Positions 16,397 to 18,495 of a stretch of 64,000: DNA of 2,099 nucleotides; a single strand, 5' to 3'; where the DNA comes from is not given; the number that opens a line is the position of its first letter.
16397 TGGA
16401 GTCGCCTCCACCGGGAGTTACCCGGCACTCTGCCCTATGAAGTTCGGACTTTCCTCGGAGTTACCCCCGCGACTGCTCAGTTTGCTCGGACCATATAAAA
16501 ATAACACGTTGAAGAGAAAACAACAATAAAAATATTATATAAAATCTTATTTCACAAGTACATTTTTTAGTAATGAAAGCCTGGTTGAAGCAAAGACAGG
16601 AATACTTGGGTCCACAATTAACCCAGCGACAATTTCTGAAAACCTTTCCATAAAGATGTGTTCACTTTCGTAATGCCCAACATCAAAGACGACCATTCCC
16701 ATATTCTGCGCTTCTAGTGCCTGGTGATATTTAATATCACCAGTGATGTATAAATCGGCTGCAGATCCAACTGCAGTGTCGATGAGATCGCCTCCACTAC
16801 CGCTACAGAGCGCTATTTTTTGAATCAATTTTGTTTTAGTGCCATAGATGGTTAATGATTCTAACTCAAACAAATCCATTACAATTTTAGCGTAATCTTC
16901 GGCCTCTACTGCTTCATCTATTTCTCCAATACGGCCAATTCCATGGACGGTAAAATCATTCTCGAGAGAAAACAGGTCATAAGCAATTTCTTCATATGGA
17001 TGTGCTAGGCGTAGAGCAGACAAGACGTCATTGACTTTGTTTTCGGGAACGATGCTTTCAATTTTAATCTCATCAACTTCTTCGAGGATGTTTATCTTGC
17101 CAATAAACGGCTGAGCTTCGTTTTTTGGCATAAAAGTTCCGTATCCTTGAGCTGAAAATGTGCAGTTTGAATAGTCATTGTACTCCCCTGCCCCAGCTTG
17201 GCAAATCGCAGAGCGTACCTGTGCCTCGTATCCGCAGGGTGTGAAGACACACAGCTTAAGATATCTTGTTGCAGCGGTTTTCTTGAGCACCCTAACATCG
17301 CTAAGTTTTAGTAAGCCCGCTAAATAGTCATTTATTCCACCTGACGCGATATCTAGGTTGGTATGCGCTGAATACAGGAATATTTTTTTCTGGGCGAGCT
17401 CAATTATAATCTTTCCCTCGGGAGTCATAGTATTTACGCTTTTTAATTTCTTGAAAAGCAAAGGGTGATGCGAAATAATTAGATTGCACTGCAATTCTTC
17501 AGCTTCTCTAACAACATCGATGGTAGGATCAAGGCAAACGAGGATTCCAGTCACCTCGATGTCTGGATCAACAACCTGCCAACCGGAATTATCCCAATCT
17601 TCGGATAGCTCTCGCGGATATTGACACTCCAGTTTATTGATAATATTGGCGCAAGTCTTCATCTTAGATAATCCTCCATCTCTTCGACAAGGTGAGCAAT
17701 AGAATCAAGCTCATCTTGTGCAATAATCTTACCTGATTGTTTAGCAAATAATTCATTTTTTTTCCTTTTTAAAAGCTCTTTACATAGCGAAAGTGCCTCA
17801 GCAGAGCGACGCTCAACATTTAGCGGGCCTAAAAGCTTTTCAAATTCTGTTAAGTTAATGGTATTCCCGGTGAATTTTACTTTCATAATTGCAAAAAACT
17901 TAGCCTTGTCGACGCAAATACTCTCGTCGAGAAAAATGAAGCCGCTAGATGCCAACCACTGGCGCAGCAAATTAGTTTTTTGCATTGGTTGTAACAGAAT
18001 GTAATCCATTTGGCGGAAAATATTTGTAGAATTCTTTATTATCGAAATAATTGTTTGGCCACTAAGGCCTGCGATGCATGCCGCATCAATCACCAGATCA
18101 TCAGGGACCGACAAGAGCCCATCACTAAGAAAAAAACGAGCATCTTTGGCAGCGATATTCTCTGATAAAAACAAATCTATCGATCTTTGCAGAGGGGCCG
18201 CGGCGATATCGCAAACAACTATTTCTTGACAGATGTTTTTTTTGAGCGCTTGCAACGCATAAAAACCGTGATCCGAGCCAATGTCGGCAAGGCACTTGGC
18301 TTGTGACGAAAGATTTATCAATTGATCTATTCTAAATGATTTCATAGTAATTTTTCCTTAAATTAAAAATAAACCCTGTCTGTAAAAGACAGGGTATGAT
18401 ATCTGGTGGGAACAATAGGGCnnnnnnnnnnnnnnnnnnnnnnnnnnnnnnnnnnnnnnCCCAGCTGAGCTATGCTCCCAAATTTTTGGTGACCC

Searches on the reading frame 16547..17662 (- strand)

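Call 25: search_protein_families(library=pfam, proteins=[window:16547-17662:-], max_evalue=0.00001)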
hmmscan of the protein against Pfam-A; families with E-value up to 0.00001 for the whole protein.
window:16547-17662:- (371 aa): 1 family
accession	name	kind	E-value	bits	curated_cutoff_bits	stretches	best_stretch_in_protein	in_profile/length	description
PF01784.24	DUF34_NIF3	-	5e-78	262.7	23.4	1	4-347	3-237/256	Duf34/NIF3 (NGG1p interacting factor 3)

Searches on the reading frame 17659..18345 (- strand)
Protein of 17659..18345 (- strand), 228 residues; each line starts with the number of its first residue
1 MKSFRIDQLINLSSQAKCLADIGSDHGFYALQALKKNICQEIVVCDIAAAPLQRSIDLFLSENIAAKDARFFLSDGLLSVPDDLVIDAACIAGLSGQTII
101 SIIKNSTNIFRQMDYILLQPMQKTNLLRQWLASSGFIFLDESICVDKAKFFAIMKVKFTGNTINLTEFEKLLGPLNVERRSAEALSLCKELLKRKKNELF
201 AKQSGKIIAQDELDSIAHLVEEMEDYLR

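Call 25: search_protein_families(library=pfam, proteins=[window:17659-18345:-], max_evalue=0.00001)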
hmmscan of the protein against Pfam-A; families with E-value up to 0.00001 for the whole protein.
window:17659-18345:- (228 aa): 2 families
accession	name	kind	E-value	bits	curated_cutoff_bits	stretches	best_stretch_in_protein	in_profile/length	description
PF12847.13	Methyltransf_18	-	1.8e-31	109.6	27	1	5-154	4-151/151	Methyltransferase domain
PF04816.18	TrmK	-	1.8e-29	103.2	27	1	19-189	1-171/205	tRNA (adenine(22)-N(1))-methyltransferase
